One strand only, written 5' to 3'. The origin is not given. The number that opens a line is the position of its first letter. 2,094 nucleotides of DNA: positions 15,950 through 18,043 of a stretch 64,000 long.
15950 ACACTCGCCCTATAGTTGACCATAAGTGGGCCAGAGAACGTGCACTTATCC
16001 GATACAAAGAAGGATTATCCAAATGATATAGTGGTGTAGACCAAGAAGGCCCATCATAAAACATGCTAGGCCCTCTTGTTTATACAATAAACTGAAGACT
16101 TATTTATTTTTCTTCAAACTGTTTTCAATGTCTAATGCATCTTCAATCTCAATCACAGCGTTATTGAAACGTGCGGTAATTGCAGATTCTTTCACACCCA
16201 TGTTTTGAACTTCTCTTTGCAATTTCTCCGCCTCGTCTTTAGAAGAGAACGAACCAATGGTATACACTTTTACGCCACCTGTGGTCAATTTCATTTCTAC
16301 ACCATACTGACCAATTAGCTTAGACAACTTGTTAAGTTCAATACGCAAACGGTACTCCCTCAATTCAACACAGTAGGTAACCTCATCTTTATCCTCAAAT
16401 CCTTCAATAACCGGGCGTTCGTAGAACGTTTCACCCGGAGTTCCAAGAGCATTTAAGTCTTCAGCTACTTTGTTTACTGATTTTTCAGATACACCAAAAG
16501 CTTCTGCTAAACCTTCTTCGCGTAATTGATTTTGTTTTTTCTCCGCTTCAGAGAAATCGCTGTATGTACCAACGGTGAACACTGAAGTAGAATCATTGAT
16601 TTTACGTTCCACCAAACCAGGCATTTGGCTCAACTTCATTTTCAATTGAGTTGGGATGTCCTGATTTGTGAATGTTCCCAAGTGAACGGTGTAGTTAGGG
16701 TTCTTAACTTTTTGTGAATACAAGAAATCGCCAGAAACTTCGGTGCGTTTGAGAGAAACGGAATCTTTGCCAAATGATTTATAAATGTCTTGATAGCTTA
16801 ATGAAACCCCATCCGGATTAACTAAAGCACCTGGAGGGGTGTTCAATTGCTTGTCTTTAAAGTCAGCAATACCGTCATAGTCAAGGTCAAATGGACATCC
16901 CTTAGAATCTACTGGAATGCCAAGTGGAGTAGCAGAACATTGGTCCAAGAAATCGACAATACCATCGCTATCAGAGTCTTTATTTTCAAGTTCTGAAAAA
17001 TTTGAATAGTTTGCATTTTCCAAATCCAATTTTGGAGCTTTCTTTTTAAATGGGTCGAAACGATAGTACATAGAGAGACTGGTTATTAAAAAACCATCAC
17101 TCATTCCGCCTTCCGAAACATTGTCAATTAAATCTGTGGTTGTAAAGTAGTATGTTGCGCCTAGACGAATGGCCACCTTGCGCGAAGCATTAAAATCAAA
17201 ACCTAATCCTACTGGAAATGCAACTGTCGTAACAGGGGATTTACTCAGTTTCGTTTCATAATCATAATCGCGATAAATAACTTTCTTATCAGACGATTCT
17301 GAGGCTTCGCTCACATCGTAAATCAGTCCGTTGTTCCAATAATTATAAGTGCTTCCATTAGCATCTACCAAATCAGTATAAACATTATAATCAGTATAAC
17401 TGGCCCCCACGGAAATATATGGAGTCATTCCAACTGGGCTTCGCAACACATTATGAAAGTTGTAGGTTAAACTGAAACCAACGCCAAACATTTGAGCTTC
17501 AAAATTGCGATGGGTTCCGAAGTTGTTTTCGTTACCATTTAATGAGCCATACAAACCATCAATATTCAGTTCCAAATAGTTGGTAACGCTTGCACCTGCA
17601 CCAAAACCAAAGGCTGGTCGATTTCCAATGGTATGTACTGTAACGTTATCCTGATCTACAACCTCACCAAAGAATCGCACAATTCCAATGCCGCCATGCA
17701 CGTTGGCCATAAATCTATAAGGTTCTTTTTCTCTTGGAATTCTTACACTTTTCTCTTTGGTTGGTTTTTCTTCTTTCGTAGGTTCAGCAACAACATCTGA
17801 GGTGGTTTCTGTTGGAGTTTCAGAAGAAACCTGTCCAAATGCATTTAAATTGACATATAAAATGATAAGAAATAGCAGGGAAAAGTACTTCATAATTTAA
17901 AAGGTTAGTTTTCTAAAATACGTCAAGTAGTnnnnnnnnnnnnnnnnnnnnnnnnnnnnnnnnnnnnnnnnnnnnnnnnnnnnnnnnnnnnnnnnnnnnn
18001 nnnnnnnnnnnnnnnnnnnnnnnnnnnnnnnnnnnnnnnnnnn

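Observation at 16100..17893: Array member with tandem SPOR-like domains: candidate septal-peptidoglycan tether of an OM barrel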

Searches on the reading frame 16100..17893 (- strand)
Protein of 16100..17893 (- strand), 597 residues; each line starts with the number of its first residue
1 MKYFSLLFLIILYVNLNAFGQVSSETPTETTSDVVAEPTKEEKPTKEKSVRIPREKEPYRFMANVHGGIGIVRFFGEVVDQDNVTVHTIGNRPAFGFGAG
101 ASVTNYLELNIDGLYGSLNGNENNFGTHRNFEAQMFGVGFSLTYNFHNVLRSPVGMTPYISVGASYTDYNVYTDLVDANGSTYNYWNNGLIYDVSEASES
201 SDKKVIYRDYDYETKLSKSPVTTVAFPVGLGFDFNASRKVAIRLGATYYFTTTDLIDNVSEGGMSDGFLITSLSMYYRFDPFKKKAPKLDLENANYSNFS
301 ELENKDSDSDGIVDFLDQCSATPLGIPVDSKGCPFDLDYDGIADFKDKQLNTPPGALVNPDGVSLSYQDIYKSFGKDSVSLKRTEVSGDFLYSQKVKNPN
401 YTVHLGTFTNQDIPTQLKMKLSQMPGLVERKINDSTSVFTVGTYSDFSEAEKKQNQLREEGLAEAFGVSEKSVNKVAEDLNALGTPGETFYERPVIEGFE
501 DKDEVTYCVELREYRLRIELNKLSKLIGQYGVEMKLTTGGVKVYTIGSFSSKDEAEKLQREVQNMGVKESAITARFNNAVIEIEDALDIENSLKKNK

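Call 3: search_protein_families(library=pfam, proteins=[window:16100-17893:-], max_evalue=1)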
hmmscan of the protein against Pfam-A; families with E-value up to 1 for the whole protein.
window:16100-17893:- (597 aa): 4 families
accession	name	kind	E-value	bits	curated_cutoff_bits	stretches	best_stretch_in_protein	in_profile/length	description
PF05036.18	SPOR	-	1.1e-07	32.4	21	2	399-462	3-70/76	SPOR domain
PF13505.12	OMP_b-brl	-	0.0031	18.2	28.7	1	64-252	23-156/175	Outer membrane protein beta-barrel domain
PF02412.23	TSP_3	-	0.12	12.5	25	1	304-323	13-32/36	Thrombospondin type 3 repeat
PF00392.27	GntR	-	0.21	11.7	27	1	456-483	23-51/64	Bacterial regulatory proteins, gntR family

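Call 4: search_protein_families(library=ncbifam, proteins=[window:16100-17893:-], max_evalue=1)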
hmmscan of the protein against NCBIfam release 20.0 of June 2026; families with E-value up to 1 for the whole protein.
window:16100-17893:- (597 aa): 8 families
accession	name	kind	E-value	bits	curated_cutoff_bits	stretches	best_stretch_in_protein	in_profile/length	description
NF052316.1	T9SS_PorG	equivalog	7.6e-09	35.6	130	1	67-266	8-176/209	type IX secretion system protein PorG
NF053612.1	anchor_PA1041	equivalog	2.7e-05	24.2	250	1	304-335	75-106/236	PA1041 family peptidoglycan-binding anchor lipoprotein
NF047735.1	MPL36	exception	0.00052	19.8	430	1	397-462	232-298/305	RlpA family plasminogen-binding lipoprotein MPL36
NF033763.1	exchanger_TraB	exception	0.0011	17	700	1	304-357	321-373/522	outer membrane exchange protein TraB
TIGR04565.1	OMP_myx_plus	subfamily_domain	0.0048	16.9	60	1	121-255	43-141/161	outer membrane beta-barrel domain-containing protein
NF007953.1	PRK10672.1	equivalog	0.0058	16.2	201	0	394-467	284-358/362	endolytic peptidoglycan transglycosylase RlpA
NF047638.1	throspo3_MtsC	equivalog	0.025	13.5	350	1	292-348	147-207/428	cell-cell cohesion MYXO-CTERM protein MtsC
TIGR00413.1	rlpA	subfamily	0.059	13.3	82.15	0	502-569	139-205/208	septal ring lytic transglycosylase RlpA family protein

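Call 9: find_homologous_proteins(query=window:16100-17893:-)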
Query window:16100-17893:- (597 aa): 153 proteins with E <= 0.001 among 8000 candidates; the best 120 are listed.
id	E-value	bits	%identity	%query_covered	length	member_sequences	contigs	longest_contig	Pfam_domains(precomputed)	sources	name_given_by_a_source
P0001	0.0e+0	1340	100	100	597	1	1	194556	PF05036.19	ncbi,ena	-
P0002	0.0e+0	1202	89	100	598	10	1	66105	PF05036.19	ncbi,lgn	-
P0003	3.5e-287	972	71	100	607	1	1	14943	PF05036.19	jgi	-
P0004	1.0e-280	951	71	100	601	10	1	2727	PF05036.19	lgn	-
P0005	2.2e-269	913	68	98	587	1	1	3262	-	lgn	-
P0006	6.7e-258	875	64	100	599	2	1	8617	PF13505.13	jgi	-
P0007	1.8e-256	871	64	100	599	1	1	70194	-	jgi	-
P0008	5.4e-253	859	64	100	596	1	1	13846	PF05036.19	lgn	-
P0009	1.2e-251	855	64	99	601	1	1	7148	-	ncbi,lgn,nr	ncbi:MAG: hypothetical protein K9J06_15575 [Flavobacteriales bacterium]|nr:hypothetical protein [Fla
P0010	2.9e-250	850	63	100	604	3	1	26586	-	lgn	-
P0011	1.5e-249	848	62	100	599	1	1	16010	PF13505.13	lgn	-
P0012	1.6e-249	848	65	99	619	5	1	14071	PF05036.19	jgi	jgi:hypothetical protein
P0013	3.1e-249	847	63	99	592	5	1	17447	-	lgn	-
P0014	7.5e-248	842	66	92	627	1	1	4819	PF05036.19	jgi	jgi:hypothetical protein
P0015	4.3e-246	836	63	97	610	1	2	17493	-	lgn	-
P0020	3.5e-211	721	56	91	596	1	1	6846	PF02412.24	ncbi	-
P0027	1.9e-198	679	50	100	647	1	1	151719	-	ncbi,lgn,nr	ncbi:MAG: hypothetical protein K9J17_07715 [Flavobacteriales bacterium]|nr:hypothetical protein [Fla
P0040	3.5e-190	652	53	91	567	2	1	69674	PF02412.24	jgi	jgi:hypothetical protein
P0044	8.0e-187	641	52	90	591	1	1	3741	PF02412.24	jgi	-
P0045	2.9e-186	639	52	91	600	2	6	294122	PF05036.19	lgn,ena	-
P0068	7.6e-176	604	49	94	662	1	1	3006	PF02412.24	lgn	-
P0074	1.5e-154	534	46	93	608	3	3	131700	-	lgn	-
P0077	1.1e-149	518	44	98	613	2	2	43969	-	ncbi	ncbi:MAG: hypothetical protein ACI85F_000134 [Bacteroidia bacterium]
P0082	6.9e-58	215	29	86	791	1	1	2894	PF05036.19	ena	-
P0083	6.4e-56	208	28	95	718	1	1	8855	PF05036.19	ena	-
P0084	2.1e-50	190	29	88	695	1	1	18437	PF02412.24,PF19573.6,PF05036.19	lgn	-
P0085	2.3e-50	190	29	99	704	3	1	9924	PF05036.19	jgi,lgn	jgi:hypothetical protein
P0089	9.7e-43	165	31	66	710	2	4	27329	PF05036.19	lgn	-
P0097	5.4e-39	153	46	14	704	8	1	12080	PF00691.26,PF02412.24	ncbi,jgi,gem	-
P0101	2.7e-37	147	33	52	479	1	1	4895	PF13505.13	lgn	-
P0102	1.2e-35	141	55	10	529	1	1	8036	PF00691.26,PF02412.24,PF13505.13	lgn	-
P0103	6.4e-33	133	57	10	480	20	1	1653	PF00691.26,PF02412.24,PF13505.13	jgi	jgi:outer membrane protein OmpA-like peptidoglycan-associated protein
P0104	6.2e-31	126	48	11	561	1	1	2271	PF00691.26,PF02412.24,PF13505.13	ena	-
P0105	7.2e-31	126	53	11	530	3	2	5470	PF00691.26,PF02412.24,PF13505.13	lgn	-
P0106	2.9e-29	120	41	14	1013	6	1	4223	PF02412.24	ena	-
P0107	1.4e-28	118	49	10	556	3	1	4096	PF00691.26,PF02412.24,PF13505.13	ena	-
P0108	6.5e-28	116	52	10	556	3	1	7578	PF00691.26,PF02412.24,PF13505.13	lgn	-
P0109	9.8e-28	115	56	10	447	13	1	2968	PF00691.26,PF02412.24,PF13505.13,PF05359.17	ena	-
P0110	1.1e-27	115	57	10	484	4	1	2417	PF00691.26,PF02412.24,PF13505.13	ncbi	-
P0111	1.2e-27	115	55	10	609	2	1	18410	PF00691.26,PF02412.24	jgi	-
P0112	1.1e-26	112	44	14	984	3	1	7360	PF02412.24,PF03995.19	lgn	-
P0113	4.3e-26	110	53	10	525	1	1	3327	PF00691.26,PF02412.24,PF13505.13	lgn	-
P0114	5.5e-26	110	40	12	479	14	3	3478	PF00691.26,PF02412.24,PF05359.17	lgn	-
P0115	8.0e-26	109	54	10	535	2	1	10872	PF00691.26,PF02412.24,PF13505.13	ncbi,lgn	-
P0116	1.0e-25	109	55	10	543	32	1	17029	PF00691.26,PF02412.24,PF13505.13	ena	-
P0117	1.4e-25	108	58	10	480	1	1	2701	PF00691.26,PF02412.24,PF13505.13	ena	-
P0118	1.9e-25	108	44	11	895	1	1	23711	PF02412.24,PF18998.7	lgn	-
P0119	2.9e-25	107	52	10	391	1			PF02412.24,PF13505.13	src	-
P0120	1.3e-24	105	55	10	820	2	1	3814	PF00691.26,PF02412.24,PF18990.7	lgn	-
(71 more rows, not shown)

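Call 16: find_encoding_contigs(protein=P0001, flank=10000, max_places=3)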
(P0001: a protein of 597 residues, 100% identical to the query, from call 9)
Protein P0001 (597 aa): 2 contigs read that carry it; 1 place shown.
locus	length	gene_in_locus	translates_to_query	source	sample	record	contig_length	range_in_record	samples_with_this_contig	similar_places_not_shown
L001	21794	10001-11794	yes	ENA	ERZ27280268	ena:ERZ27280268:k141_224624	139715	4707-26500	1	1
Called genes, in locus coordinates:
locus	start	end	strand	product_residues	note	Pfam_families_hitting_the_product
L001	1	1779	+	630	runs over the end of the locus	PF13522:GATase_6, PF13537:GATase_7, PF00733:Asn_synthase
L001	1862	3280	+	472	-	-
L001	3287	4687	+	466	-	-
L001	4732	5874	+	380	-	-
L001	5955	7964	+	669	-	PF13405:EF-hand_6 (faint)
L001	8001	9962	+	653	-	-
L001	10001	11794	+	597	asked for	PF05036:SPOR (faint)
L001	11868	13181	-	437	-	PF00875:DNA_photolyase, PF03441:FAD_binding_7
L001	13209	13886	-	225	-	PF08659:KR (faint), PF00106:adh_short, PF13561:adh_short_C2, PF23441:SDR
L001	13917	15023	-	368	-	PF00487:FA_desaturase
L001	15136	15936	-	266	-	PF04116:FA_hydroxylase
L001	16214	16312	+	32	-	-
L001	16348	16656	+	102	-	PF01527:HTH_Tnp_1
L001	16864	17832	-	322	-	-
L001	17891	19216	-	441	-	PF03583:LIP (weak), PF12146:Hydrolase_4 (weak)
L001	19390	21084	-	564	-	PF00128:Alpha-amylase, PF23915:SusG_C (weak)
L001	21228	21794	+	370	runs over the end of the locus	PF00487:FA_desaturase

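Call 17: find_encoding_contigs(protein=P0027, flank=10000, max_places=1)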
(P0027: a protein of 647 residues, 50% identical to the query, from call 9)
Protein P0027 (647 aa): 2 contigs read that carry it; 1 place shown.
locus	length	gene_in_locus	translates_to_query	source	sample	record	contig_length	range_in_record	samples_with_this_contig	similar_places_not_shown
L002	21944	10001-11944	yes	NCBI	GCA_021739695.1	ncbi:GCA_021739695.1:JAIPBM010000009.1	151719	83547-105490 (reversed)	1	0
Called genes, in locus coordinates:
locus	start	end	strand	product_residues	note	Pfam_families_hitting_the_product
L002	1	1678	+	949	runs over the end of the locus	PF00005:ABC_tran (faint), PF03193:RsgA_GTPase (faint), PF13175:AAA_15 (faint), PF13191:AAA_16 (faint), PF13555:AAA_29 (faint), PF02463:SMC_N (weak), PF17760:UvrA_inter, PF17755:UvrA_DNA-bind, +3 more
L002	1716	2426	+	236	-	PF18306:LDcluster4, PF03641:Lysine_decarbox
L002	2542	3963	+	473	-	-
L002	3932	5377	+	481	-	-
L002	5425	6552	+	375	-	-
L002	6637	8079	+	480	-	PF13505:OMP_b-brl (weak)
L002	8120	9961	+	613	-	PF00036:EF-hand_1 (faint), PF13202:EF-hand_5 (faint), PF13405:EF-hand_6 (faint), PF13499:EF-hand_7 (faint)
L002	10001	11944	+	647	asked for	-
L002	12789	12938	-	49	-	-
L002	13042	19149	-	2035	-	PF17164:DUF5122, PF03382:DUF285, PF18962:Por_Secre_tail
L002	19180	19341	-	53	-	-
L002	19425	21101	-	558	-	PF07719:TPR_2 (faint), PF00515:TPR_1 (faint), PF13176:TPR_7 (faint), PF17874:TPR_MalT, PF13424:TPR_12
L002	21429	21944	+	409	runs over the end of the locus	PF04116:FA_hydroxylase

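Call 18: find_encoding_contigs(protein=P0074, flank=10000, max_places=1)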
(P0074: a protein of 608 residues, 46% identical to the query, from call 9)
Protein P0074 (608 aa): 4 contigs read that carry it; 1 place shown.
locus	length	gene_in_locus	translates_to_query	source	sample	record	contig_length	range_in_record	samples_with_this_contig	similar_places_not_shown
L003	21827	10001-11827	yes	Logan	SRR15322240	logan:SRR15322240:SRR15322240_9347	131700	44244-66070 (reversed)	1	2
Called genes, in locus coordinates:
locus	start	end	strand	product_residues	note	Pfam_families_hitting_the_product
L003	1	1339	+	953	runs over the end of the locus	PF00005:ABC_tran (faint), PF02463:SMC_N (faint), PF03193:RsgA_GTPase (faint), PF13191:AAA_16 (faint), PF13555:AAA_29 (faint), PF20703:nSTAND1 (faint), PF17760:UvrA_inter, PF17755:UvrA_DNA-bind, +1 more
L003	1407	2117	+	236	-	PF18306:LDcluster4, PF03641:Lysine_decarbox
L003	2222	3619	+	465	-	-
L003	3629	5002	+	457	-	-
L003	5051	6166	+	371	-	-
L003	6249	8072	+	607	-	-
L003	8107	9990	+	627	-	PF19573:DUF6089 (weak)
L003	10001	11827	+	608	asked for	-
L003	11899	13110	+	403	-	PF04116:FA_hydroxylase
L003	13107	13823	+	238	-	PF07947:YhhN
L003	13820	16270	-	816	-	PF02190:LON_substr_bdg, PF00004:AAA, PF07728:AAA_5, PF22667:Lon_lid, PF05362:Lon_C, PF13541:ChlI (weak)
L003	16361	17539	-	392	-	PF13562:NTP_transf_4, PF00132:Hexapep (faint)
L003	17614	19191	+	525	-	PF03544:TonB_C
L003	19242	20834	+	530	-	PF00884:Sulfatase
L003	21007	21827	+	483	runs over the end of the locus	PF08811:DUF1800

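Call 19: find_encoding_contigs(protein=P0045, flank=10000, max_places=1)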
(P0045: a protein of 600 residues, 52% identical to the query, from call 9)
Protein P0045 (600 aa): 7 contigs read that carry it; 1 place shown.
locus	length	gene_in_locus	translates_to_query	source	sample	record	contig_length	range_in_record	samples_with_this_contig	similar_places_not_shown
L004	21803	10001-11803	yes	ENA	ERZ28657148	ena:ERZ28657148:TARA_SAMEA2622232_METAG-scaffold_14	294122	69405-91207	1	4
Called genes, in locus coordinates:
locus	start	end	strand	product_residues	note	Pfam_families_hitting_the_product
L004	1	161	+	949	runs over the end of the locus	PF00005:ABC_tran (faint), PF02463:SMC_N (faint), PF03193:RsgA_GTPase (faint), PF13175:AAA_15 (faint), PF13191:AAA_16 (faint), PF13555:AAA_29 (faint), PF17760:UvrA_inter, PF17755:UvrA_DNA-bind, +3 more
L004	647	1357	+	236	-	PF18306:LDcluster4, PF03641:Lysine_decarbox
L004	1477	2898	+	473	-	-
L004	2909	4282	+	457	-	PF02412:TSP_3 (faint)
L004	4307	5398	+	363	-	-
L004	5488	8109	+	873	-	PF13505:OMP_b-brl (weak)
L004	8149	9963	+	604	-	PF00036:EF-hand_1 (faint), PF13499:EF-hand_7 (faint)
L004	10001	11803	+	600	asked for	PF05036:SPOR (faint)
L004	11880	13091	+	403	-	PF04116:FA_hydroxylase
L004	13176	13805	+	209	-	PF07947:YhhN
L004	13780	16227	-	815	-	PF02190:LON_substr_bdg, PF07728:AAA_5, PF00004:AAA, PF22667:Lon_lid, PF05362:Lon_C, PF13541:ChlI (weak)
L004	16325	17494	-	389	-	PF13562:NTP_transf_4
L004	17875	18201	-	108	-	PF01197:Ribosomal_L31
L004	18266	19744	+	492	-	PF28492:Beta_helix_4 (weak)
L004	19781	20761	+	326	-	PF01522:Polysacc_deac_1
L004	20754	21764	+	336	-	PF13527:Acetyltransf_9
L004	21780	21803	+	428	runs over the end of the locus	-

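Call 50: search_protein_families(library=pfam, proteins=[P0082, P0083, P0084, P0085, P0089, P0027, P0045, P0074, P0077], max_evalue=0.01)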
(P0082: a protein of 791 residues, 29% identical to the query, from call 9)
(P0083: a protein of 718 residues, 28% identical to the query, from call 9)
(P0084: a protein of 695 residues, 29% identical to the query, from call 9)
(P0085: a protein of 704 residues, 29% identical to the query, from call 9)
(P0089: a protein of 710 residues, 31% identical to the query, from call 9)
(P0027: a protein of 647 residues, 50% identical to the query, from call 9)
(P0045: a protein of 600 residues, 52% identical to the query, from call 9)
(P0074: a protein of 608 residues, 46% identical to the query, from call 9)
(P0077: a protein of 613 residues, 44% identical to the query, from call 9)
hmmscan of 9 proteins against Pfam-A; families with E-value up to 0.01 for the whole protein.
P0082 (791 aa): 2 families
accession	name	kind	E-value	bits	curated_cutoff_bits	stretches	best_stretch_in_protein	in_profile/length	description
PF05036.18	SPOR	-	3.3e-10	40.6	21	0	600-662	5-75/76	SPOR domain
PF13505.12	OMP_b-brl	-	0.00062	20.4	28.7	1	104-311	20-158/175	Outer membrane protein beta-barrel domain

P0083 (718 aa): 1 family
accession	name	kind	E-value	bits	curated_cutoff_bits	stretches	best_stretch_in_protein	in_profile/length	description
PF05036.18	SPOR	-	7.4e-10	39.5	21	1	633-698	4-74/76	SPOR domain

P0084 (695 aa): 4 families
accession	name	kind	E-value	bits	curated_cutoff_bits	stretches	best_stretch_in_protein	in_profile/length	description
PF05036.18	SPOR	-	1.8e-09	38.2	21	0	506-568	4-74/76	SPOR domain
PF19573.5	DUF6089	-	3e-06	27.2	23.2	0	9-136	6-132/226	Domain of unknown function (DUF6089)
PF02412.23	TSP_3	-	1.7e-05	24.9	25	0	289-307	15-33/36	Thrombospondin type 3 repeat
PF13505.12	OMP_b-brl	-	0.00015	22.4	28.7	1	10-214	2-143/175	Outer membrane protein beta-barrel domain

P0085 (704 aa): 1 family
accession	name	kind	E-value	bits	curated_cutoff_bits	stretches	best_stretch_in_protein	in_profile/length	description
PF05036.18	SPOR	-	1.6e-11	44.8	21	0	618-684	5-74/76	SPOR domain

P0089 (710 aa): 4 families
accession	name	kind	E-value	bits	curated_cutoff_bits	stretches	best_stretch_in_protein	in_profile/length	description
PF05036.18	SPOR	-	6.2e-10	39.7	21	1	520-584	3-75/76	SPOR domain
PF02412.23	TSP_3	-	2.9e-05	24.1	25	1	303-320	15-32/36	Thrombospondin type 3 repeat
PF13773.12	DUF4170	-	0.00052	20.4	25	0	648-676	10-38/60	Domain of unknown function (DUF4170)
PF19573.5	DUF6089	-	0.0092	15.8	23.2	0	204-271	145-216/226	Domain of unknown function (DUF6089)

P0027 (647 aa): 0 families

P0045 (600 aa): 3 families
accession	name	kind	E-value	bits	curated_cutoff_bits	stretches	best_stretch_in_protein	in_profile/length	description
PF13505.12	OMP_b-brl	-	6.2e-07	30.2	28.7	1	58-176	24-128/175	Outer membrane protein beta-barrel domain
PF05036.18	SPOR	-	1.4e-05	25.7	21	0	441-465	47-72/76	SPOR domain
PF02412.23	TSP_3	-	0.0004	20.5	25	0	305-325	13-33/36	Thrombospondin type 3 repeat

P0074 (608 aa): 2 families
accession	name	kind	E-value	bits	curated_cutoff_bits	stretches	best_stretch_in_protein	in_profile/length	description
PF05036.18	SPOR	-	0.00095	19.9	21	0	516-575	5-68/76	SPOR domain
PF02412.23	TSP_3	-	0.0093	16.1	25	0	314-332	13-31/36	Thrombospondin type 3 repeat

P0077 (613 aa): 3 families
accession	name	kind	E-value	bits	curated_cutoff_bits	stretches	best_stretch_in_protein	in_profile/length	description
PF02412.23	TSP_3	-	3.4e-05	23.9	25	0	315-342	8-32/36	Thrombospondin type 3 repeat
PF19573.5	DUF6089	-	0.00069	19.5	23.2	0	231-279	141-188/226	Domain of unknown function (DUF6089)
PF05036.18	SPOR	-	0.0026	18.5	21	0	557-580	45-68/76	SPOR domain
